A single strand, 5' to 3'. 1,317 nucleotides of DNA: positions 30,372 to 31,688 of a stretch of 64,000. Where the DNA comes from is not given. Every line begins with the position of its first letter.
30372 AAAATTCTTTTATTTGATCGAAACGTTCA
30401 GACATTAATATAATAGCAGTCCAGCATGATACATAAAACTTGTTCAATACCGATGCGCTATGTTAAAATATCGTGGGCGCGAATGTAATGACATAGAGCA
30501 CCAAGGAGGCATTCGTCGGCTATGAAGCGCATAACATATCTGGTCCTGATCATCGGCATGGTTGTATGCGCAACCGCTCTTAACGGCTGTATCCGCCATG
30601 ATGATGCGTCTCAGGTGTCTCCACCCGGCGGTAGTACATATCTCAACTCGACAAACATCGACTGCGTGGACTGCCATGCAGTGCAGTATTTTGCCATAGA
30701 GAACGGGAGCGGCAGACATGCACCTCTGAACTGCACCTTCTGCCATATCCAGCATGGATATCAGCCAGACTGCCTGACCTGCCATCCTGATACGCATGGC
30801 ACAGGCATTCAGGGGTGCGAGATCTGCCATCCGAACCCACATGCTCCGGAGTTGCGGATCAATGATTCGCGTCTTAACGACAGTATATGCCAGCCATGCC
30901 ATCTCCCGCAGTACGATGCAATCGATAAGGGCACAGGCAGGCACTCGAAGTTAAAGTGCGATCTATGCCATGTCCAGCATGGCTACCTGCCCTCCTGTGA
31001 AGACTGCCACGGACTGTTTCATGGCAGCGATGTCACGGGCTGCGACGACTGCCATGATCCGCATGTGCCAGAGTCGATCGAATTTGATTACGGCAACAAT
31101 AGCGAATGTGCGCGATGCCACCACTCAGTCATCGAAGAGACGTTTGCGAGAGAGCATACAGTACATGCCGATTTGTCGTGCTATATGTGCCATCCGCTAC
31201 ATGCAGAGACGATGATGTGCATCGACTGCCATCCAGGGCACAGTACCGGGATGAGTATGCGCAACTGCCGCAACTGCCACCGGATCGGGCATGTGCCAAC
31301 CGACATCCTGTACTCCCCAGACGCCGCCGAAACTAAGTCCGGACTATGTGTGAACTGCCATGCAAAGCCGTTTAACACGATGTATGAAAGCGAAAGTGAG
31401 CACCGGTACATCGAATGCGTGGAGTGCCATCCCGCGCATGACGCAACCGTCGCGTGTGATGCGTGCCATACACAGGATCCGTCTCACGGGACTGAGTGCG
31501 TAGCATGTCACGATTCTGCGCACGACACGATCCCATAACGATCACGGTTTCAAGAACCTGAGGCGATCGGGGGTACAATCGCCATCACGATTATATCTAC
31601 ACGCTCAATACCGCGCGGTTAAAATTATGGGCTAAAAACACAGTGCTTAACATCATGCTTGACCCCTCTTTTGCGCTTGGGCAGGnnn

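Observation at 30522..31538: Sixteen-CxxCH lipoprotein built from four tetrahaem-like modules in a methanogen-type chromosome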

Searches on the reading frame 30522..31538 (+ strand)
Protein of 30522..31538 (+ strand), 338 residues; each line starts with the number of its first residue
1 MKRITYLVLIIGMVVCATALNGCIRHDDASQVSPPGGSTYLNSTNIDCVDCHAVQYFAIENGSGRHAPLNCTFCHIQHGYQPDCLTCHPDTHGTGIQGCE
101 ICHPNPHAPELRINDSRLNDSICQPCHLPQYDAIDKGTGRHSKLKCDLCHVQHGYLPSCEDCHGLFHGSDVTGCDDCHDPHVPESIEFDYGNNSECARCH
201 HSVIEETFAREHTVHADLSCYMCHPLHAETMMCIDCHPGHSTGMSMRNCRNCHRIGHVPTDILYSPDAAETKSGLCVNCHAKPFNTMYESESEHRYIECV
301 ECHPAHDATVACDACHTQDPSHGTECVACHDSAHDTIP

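Call 5: search_protein_families(library=pfam, proteins=[window:30522-31538:+], max_evalue=10)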
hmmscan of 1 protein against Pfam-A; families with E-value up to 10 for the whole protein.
window:30522-31538:+ (338 aa): 5 families
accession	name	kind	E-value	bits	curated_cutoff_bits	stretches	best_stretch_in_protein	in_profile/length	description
PF14537.11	Cytochrom_c3_2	-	1.8e-09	38.4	25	3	167-253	2-78/79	Cytochrome c3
PF14522.11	Cytochrome_C7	-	3.4e-06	27.2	24.8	4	92-150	8-66/67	Cytochrome c7 and related cytochrome c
PF02085.21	Cytochrom_CIII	-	0.00011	22.9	22.9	2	216-303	17-101/101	Class III cytochrome C family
PF22678.1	Cytochrom_c_NrfB-like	-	0.035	15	27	2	159-230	1-71/89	Cytochrome c-type protein NrfB-like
PF24292.1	DUF7479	-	0.12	12.9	27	1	174-211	5-48/60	Domain of unknown function (DUF7479)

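Call 6: search_protein_families(library=ncbifam, proteins=[window:30522-31538:+], max_evalue=10)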
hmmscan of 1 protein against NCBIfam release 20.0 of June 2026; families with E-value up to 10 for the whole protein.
window:30522-31538:+ (338 aa): 5 families
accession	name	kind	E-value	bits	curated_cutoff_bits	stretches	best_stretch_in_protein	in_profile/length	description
TIGR03508.1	decahem_SO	subfamily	0.00014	21.4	192.2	3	248-331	96-175/258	DmsE family decaheme c-type cytochrome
NF047727.1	4hemeCytCCctA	equivalog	0.00037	20.6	180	1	96-163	37-104/109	tetraheme c-type cytochrome CctA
NF038038.1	cytoc_DsrJ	equivalog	0.022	15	100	1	24-88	70-121/121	sulfate reduction electron transfer complex DsrMKJOP subunit DsrJ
NF041028.1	decahem_GSU2203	exception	0.89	8.7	325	2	249-331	70-208/317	GSU2203 family decaheme c-type cytochrome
NF045722.1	c3_cytochr_TmcA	equivalog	2.3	8.1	114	3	94-163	55-124/125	acidic tetraheme cytochrome c3 TmcA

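Call 7: find_homologous_proteins(query=window:30522-31535:+)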
Query window:30522-31535:+ (338 aa): 20 proteins with E <= 0.001 among 1011 candidates.
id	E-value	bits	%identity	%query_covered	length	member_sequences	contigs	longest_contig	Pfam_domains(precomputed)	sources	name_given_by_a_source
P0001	6.5e-207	705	88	100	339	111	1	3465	PF14537.12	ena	-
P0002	3.8e-150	518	67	99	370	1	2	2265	PF14537.12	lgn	-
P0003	2.2e-148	513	67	99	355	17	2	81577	PF14537.12,PF02085.22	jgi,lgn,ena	-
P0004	1.7e-133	464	63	95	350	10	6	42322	PF14537.12,PF02085.22,PF14522.12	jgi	-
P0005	6.3e-131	455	60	99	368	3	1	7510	PF14537.12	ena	-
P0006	1.7e-127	444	59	99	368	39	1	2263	PF14537.12,PF14522.12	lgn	-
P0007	8.2e-98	346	52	96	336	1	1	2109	PF14537.12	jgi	-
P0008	8.2e-41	159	39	64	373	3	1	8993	PF14537.12,PF02085.22,PF14522.12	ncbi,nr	ncbi:MAG TPA: hypothetical protein HA257_03675 [Candidatus Methanoperedenaceae archaeon]|nr:hypothet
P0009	8.3e-40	155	33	93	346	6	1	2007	PF14537.12,PF02085.22,PF14522.12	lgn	-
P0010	3.9e-37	146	31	99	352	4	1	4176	PF14537.12,PF14522.12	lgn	-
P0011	5.5e-35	139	30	98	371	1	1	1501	PF14537.12,PF02085.22,PF14522.12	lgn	-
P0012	4.1e-25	107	32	75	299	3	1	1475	PF14537.12,PF14522.12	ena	-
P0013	9.4e-23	99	29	99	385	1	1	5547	PF14537.12,PF02085.22,PF14522.12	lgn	-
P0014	1.2e-20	92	33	65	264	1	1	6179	PF09699.16,PF14537.12,PF14522.12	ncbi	-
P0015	3.0e-17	81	30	75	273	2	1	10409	PF14537.12,PF14522.12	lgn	-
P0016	2.5e-16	78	31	63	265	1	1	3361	PF14537.12,PF14522.12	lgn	-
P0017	1.5e-15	75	33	62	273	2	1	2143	PF14537.12,PF14522.12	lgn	-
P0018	1.4e-12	66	30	76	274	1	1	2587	PF14537.12,PF14522.12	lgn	-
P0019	8.4e-5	40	27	73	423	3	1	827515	PF09699.16,PF14537.12,PF22678.2,PF14522.12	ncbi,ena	-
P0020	5.3e-4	37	35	24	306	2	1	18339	PF09699.16,PF14537.12,PF13435.12,PF22678.2,PF14522.12,PF22113.2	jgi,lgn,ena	-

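Call 8: find_related_loci(query=window:30522-31535:+, collection=genome_contigs, flank=10000)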
Query window:30522-31535:+ (338 aa) in genome_contigs; peptide patterns used: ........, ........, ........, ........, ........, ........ (x = any residue, [..] = any of these).
66 stretches matched a pattern; 26 encode a relative of the query (tblastn E <= 1e-3); 24 distinct loci.
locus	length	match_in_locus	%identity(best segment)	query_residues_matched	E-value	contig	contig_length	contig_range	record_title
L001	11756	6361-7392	92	1-338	0e+0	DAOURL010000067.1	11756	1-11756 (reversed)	MAG TPA_asm: Methanosarcinales archaeon isolate CSMAG_151 CSMAG_151_k141_122561_length_11756_cov_948.5240, whole genome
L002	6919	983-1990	92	1-336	0e+0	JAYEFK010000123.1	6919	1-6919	MAG: Methanobacteriota archaeon isolate MAG275 MAG275_123, whole genome shotgun sequence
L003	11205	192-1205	89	1-338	0e+0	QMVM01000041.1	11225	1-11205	MAG: Methanosarcinales archaeon isolate B131_G9 B131_Guay9_scaffold_06604, whole genome shotgun sequence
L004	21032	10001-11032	90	1-338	0e+0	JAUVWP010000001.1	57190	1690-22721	MAG: Methanosarcinales archaeon isolate CSMAG_1193 CSMAG_1193_k127_1770949_length_57190_cov_47.7827, whole genome shotgu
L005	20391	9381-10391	89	1-336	0e+0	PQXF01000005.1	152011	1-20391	MAG: Candidatus Methanogaster sp. isolate E20ANME2 NODE_5_length_152011_cov_21.1321, whole genome shotgun sequence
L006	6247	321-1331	87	1-336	0e+0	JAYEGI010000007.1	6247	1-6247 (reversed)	MAG: Methanobacteriota archaeon isolate MAG250 MAG250_7, whole genome shotgun sequence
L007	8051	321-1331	86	1-337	0e+0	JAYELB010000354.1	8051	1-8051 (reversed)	MAG: Methanobacteriota archaeon isolate MAG122 MAG122_354, whole genome shotgun sequence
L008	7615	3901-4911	67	2-335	2e-146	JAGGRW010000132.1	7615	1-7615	MAG: Methanosarcinales archaeon isolate AUK006 PB_MANV_006_c_000000000885, whole genome shotgun sequence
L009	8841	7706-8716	90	1-337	0e+0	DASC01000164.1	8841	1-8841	MAG TPA_asm: Methanosarcinales archaeon UBA203 UBA203_contig_6234, whole genome shotgun sequence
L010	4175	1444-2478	61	1-335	9e-138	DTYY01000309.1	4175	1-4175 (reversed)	MAG TPA_asm: Methanosarcinales archaeon isolate UWMA-0233 k99_538842, whole genome shotgun sequence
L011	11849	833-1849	61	1-335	1e-133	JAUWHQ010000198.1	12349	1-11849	MAG: Methanosarcinales archaeon isolate CSMAG_2272 CSMAG_2272_k141_1458317_length_12349_cov_17.9235, whole genome shotgu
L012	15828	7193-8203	93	1-337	0e+0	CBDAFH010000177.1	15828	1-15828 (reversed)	MAG: uncultured ANME-2 cluster archaeon isolate MAG_107 genome assembly, contig: k141_155538, whole genome shotgun seque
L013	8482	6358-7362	60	2-335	1e-128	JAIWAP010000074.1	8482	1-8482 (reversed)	MAG: Methanobacteriota archaeon isolate SFP3_US_04_8 NODE_3563_length_8482_cov_26.101148, whole genome shotgun sequence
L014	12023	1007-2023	58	1-335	1e-125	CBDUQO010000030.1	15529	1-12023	MAG TPA_asm: uncultured Methanosarcinales archaeon isolate SRR21487738_binner13_Refined_33 genome assembly, contig: ERZ2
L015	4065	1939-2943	59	2-335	1e-127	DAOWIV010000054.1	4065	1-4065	MAG TPA_asm: Methanosarcinales archaeon isolate CSMAG_2052 CSMAG_2052_k141_1295245_length_4065_cov_57.2452, whole genome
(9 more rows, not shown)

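Call 20: find_homologous_proteins(query=A1, max_evalue=0.00001)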
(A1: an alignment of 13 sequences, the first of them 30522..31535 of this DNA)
Query A1 (13 sequences) (338 aa, profile of the alignment): 777 proteins with E <= 0.00001 among 3528 candidates; the best 120 are listed.
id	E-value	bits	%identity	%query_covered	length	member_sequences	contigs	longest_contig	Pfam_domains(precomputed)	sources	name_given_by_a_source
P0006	5.9e-147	507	59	99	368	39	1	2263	PF14537.12,PF14522.12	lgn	-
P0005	7.3e-143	494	60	99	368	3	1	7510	PF14537.12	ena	-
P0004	1.8e-141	489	63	95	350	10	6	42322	PF14537.12,PF02085.22,PF14522.12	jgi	-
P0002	2.1e-139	482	67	99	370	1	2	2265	PF14537.12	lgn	-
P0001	7.3e-137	474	88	100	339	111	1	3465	PF14537.12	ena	-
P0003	1.2e-133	463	67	99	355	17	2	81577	PF14537.12,PF02085.22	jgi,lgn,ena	-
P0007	4.6e-119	415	52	96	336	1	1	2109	PF14537.12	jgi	-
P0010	1.5e-118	414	31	99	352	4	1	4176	PF14537.12,PF14522.12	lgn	-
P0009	3.3e-117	409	33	93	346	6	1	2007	PF14537.12,PF02085.22,PF14522.12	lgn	-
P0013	4.1e-106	373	29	99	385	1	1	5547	PF14537.12,PF02085.22,PF14522.12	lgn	-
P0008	5.8e-101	356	39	64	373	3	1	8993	PF14537.12,PF02085.22,PF14522.12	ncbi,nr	ncbi:MAG TPA: hypothetical protein HA257_03675 [Candidatus Methanoperedenaceae archaeon]|nr:hypothet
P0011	4.3e-100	353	30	98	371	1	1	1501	PF14537.12,PF02085.22,PF14522.12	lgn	-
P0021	1.4e-91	325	30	87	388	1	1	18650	PF14537.12,PF02085.22,PF14522.12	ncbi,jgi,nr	ncbi:MAG: cytochrome C [Desulfobacteraceae bacterium]|nr:MAG: cytochrome C [Desulfobacteraceae bacte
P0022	2.2e-91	324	31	96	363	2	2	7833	PF14537.12,PF02085.22,PF14522.12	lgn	-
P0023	3.4e-91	324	28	99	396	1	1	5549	PF14537.12,PF02085.22,PF14522.12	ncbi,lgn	-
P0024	2.0e-89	318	33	86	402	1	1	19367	PF14537.12,PF02085.22,PF14522.12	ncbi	ncbi:MAG: hypothetical protein AB1634_12575 [Thermodesulfobacteriota bacterium]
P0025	6.9e-86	306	28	93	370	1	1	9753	PF09699.16,PF14537.12,PF02085.22,PF14522.12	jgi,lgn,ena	-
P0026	1.2e-85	306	30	93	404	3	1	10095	PF14537.12,PF02085.22,PF14522.12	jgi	-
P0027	3.1e-85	304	29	98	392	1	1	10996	PF14537.12,PF02085.22,PF14522.12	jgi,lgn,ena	-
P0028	4.0e-84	301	28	99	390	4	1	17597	PF14537.12,PF02085.22,PF14522.12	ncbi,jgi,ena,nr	ncbi:MAG: hypothetical protein OEM02_03310 [Desulfobulbaceae bacterium]|nr:hypothetical protein [Des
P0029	1.4e-83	299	29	99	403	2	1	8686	PF14537.12,PF02085.22,PF14522.12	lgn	-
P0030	4.0e-83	297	28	98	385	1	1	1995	PF14537.12,PF02085.22,PF14522.12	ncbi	-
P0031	4.0e-83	297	28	99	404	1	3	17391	PF09699.16,PF14537.12,PF02085.22,PF14522.12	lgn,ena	-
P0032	4.5e-83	297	31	99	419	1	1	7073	PF14537.12,PF02085.22,PF14522.12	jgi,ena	-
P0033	5.7e-83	297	28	99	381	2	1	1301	PF14537.12,PF02085.22,PF14522.12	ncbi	-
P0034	1.2e-82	296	31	80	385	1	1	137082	PF14537.12,PF02085.22,PF14522.12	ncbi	-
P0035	4.3e-82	294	28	99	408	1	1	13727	PF09699.16,PF14537.12,PF02085.22,PF14522.12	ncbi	-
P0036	4.6e-82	294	29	97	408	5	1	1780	PF09699.16,PF14537.12,PF14522.12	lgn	-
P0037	4.8e-82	294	27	98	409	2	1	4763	PF14537.12,PF02085.22,PF14522.12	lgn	-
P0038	8.3e-82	293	28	99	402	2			PF09699.16,PF14537.12,PF02085.22,PF14522.12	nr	nr:hypothetical protein [Desulfobulbaceae bacterium]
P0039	1.1e-81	292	28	99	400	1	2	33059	PF14537.12,PF14522.12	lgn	-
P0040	2.0e-81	292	27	99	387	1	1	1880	PF09699.16,PF14537.12,PF02085.22,PF14522.12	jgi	-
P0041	2.9e-81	291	28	98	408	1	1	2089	PF09699.16,PF14537.12,PF02085.22,PF14522.12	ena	-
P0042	3.8e-81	291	29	97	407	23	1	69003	PF14537.12,PF14522.12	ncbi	-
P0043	2.7e-80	288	28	97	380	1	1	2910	PF14537.12,PF14522.12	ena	-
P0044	3.8e-80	287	28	99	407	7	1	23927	PF14537.12,PF14522.12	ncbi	-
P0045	3.9e-80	287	28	98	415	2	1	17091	PF14537.12,PF02085.22,PF14522.12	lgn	-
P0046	4.2e-80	287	29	97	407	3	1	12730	PF09699.16,PF14537.12,PF02085.22,PF14522.12,PF22113.2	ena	-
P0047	5.3e-80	287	28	98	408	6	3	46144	PF14537.12,PF02085.22,PF14522.12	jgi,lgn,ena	-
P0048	7.5e-80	287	29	91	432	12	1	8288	PF09699.16,PF14537.12,PF14522.12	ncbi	-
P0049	7.8e-80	286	27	99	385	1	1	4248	PF09699.16,PF14537.12,PF02085.22,PF14522.12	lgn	-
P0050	1.8e-79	285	29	86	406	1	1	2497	PF09699.16,PF14537.12,PF02085.22,PF14522.12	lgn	-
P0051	8.6e-77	276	28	92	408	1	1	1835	PF14537.12,PF14522.12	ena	-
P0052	4.0e-71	258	35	62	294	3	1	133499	PF09699.16,PF14537.12,PF14522.12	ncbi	-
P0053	1.5e-64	236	28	74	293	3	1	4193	PF09699.16,PF14537.12,PF02085.22,PF14522.12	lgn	-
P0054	3.0e-61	225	31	67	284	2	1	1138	PF14522.12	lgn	-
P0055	5.3e-57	211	32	74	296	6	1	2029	PF14537.12,PF14522.12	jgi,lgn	-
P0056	4.4e-56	208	33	65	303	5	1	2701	PF14537.12,PF14522.12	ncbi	-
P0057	7.1e-54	201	34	72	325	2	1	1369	PF14522.12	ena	-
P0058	1.2e-52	197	33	63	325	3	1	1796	PF14537.12,PF02085.22,PF14522.12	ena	-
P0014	2.7e-49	186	33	65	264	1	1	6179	PF09699.16,PF14537.12,PF14522.12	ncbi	-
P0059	1.5e-47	180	37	62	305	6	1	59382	PF14537.12,PF14522.12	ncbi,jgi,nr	ncbi:MAG: cytochrome C [Thermodesulfobacteria bacterium]|nr:cytochrome C [Thermodesulfobacteriota ba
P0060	4.9e-47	179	33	62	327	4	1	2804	PF14537.12,PF14522.12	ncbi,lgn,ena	-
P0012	5.6e-46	175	32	75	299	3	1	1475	PF14537.12,PF14522.12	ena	-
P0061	1.4e-45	174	29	76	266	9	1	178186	PF14537.12,PF02085.22,PF14522.12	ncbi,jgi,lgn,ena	-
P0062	1.3e-44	171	33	59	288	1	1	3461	PF14537.12,PF14522.12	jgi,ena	-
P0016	5.7e-44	169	31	63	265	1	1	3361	PF14537.12,PF14522.12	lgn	-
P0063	3.2e-42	163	29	78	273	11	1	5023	PF14537.12,PF02085.22,PF14522.12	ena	-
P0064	8.8e-42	161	31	62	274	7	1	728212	PF14537.12,PF14522.12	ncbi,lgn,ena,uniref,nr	ncbi:hypothetical protein [Desulfuromonas acetoxidans]|uniref:hypothetical protein n=1 Tax=Desulfuro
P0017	1.3e-41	161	33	62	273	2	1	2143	PF14537.12,PF14522.12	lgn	-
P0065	2.1e-41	160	30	74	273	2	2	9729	PF14537.12,PF02085.22,PF14522.12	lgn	-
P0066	4.4e-41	159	27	70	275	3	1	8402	PF14537.12,PF02085.22,PF14522.12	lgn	-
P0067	2.8e-40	156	31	62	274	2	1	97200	PF09699.16,PF14537.12,PF14522.12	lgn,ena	-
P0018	4.1e-40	156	30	76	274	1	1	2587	PF14537.12,PF14522.12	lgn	-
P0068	5.8e-40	155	32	44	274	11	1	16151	PF14537.12,PF02085.22,PF14522.12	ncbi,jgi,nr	ncbi:MAG: hypothetical protein JRG71_01640 [Deltaproteobacteria bacterium]|nr:hypothetical protein [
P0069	6.7e-40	155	28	77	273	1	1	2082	PF14537.12,PF14522.12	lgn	-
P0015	2.6e-39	153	30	75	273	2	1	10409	PF14537.12,PF14522.12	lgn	-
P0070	1.3e-38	151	29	78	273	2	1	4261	PF14537.12,PF14522.12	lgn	-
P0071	1.5e-28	118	25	87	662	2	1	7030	PF09699.16,PF14537.12,PF03264.20,PF14522.12,PF22113.2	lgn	-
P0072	9.0e-26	109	25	79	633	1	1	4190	PF14537.12,PF02085.22,PF14522.12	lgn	-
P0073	1.8e-25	108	25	88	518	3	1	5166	PF09699.16,PF14537.12,PF02085.22,PF14522.12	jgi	jgi:hypothetical protein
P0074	2.2e-22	98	25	80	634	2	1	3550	PF14537.12,PF02085.22,PF14522.12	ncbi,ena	-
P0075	2.6e-22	97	24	85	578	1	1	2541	PF09699.16,PF14537.12,PF02085.22,PF14522.12,PF22113.2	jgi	jgi:predicted CXXCH cytochrome family protein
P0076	7.0e-22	96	24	59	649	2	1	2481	PF09699.16,PF14537.12,PF02085.22,PF14522.12,PF22113.2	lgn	-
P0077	4.1e-21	93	25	83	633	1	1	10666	PF14537.12,PF02085.22,PF14522.12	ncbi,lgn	-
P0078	4.2e-21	93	25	85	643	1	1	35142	PF14537.12,PF02085.22,PF14522.12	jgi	jgi:hypothetical protein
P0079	1.5e-20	91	26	55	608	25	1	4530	PF14537.12,PF02085.22,PF14522.12,PF22113.2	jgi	jgi:hypothetical protein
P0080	2.5e-20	91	27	86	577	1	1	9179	PF09699.16,PF14537.12,PF02085.22,PF14522.12,PF22113.2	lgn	-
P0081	3.9e-20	90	30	81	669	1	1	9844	PF14537.12,PF02085.22,PF14522.12,PF22113.2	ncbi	-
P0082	6.6e-20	89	26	84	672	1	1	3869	PF14537.12,PF02085.22,PF14522.12,PF22113.2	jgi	jgi:hypothetical protein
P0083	6.7e-20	89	22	80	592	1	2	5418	PF14537.12,PF02085.22,PF14522.12,PF22113.2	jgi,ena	-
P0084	8.1e-20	89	24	90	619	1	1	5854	PF02085.22,PF14522.12,PF22113.2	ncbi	ncbi:MAG: hypothetical protein COC22_05705, partial [Flavobacteriaceae bacterium]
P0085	9.8e-20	89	32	47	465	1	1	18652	PF09699.16,PF14537.12,PF02085.22,PF14522.12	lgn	-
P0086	1.7e-19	88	26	85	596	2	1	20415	PF14537.12,PF14522.12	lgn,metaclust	metaclust:\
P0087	2.0e-19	88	24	65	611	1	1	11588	PF14537.12,PF02085.22,PF14522.12,PF22113.2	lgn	-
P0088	2.1e-19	88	26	58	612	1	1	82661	PF14537.12,PF02085.22,PF14522.12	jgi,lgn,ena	-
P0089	2.2e-19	88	24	64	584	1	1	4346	PF02085.22,PF14522.12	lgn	-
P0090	2.2e-19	88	25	86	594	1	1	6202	PF14537.12,PF02085.22,PF14522.12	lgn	-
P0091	3.1e-19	87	29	52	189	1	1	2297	PF14537.12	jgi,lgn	jgi:hypothetical protein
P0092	4.7e-19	87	25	84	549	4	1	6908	PF09699.16,PF14537.12,PF02085.22,PF14522.12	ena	-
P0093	8.2e-19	86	25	90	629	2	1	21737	PF14537.12,PF02085.22,PF14522.12,PF22113.2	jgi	-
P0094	1.7e-18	85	24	86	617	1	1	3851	PF09699.16,PF14537.12,PF02085.22,PF14522.12,PF22113.2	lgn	-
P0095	2.1e-18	84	30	52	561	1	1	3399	PF09699.16,PF14537.12,PF02085.22,PF14522.12,PF22113.2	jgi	jgi:predicted CXXCH cytochrome family protein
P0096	2.9e-18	84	25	83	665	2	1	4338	PF14537.12,PF02085.22,PF14522.12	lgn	-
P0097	4.2e-18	83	26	72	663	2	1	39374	PF14537.12,PF02085.22,PF00684.26,PF14522.12,PF22113.2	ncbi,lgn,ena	-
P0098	4.5e-18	83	22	81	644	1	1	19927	PF14537.12,PF02085.22,PF14522.12,PF22113.2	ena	-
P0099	4.9e-18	83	24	88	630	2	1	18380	PF14537.12,PF02085.22,PF14522.12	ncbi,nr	ncbi:MAG TPA: hypothetical protein VLT86_19530 [Vicinamibacterales bacterium]|nr:hypothetical protei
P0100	5.0e-18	83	25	60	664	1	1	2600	PF14537.12,PF02085.22,PF14522.12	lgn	-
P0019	5.1e-18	83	27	73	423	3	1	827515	PF09699.16,PF14537.12,PF22678.2,PF14522.12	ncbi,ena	-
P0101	5.4e-18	83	28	79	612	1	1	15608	PF14537.12,PF14522.12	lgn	-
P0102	7.9e-18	83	23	86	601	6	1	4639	PF09699.16,PF14537.12,PF13435.12,PF02085.22,PF14522.12,PF22113.2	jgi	-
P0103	1.0e-17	82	24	88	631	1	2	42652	PF14537.12,PF14522.12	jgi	-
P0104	1.1e-17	82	26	79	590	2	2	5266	PF14537.12,PF02085.22,PF14522.12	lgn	-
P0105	1.2e-17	82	24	83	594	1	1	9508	PF02085.22,PF14522.12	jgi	jgi:hypothetical protein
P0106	1.4e-17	82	22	77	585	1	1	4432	PF09699.16,PF14537.12,PF02085.22,PF14522.12,PF22113.2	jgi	-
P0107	1.5e-17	82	25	86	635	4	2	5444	PF14537.12,PF02085.22,PF14522.12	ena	-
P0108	2.1e-17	81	24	77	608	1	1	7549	PF14537.12,PF02085.22,PF14522.12,PF22113.2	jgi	jgi:hypothetical protein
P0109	2.2e-17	81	24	78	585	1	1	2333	PF09699.16,PF14537.12,PF16046.11,PF02085.22,PF14522.12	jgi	jgi:hypothetical protein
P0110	2.4e-17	81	25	84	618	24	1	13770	PF14537.12,PF02085.22,PF14522.12,PF22113.2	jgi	-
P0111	2.9e-17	81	25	81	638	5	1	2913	PF09699.16,PF14537.12,PF02085.22,PF14522.12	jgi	-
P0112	4.0e-17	80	26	35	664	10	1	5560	PF09699.16,PF14537.12,PF02085.22,PF14522.12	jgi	-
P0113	5.4e-17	80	25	65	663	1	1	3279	PF14537.12,PF02085.22,PF14522.12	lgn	-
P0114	5.5e-17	80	23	82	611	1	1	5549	PF14537.12,PF02085.22,PF14522.12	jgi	jgi:hypothetical protein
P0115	8.8e-17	79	26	80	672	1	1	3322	PF14537.12,PF02085.22,PF14522.12,PF22113.2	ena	-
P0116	9.3e-17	79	22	84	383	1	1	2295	PF09699.16,PF14537.12,PF02085.22,PF14522.12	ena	-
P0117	9.3e-17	79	26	83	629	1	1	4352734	PF14537.12,PF02085.22,PF14522.12,PF22113.2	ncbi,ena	-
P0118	9.7e-17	79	24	83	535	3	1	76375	PF14537.12,PF02085.22,PF14522.12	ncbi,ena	-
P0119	1.0e-16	79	28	59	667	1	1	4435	PF09699.16,PF14537.12,PF02085.22,PF14522.12,PF22113.2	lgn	-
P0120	1.0e-16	79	25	85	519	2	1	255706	PF14537.12,PF02085.22,PF14522.12,PF22113.2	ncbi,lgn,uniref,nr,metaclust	ncbi:cytochrome c3 family protein [Thalassotalea sp. ND16A]|uniref:cytochrome c3 family protein n=1 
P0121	1.3e-16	79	24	83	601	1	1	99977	PF02085.22,PF14522.12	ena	-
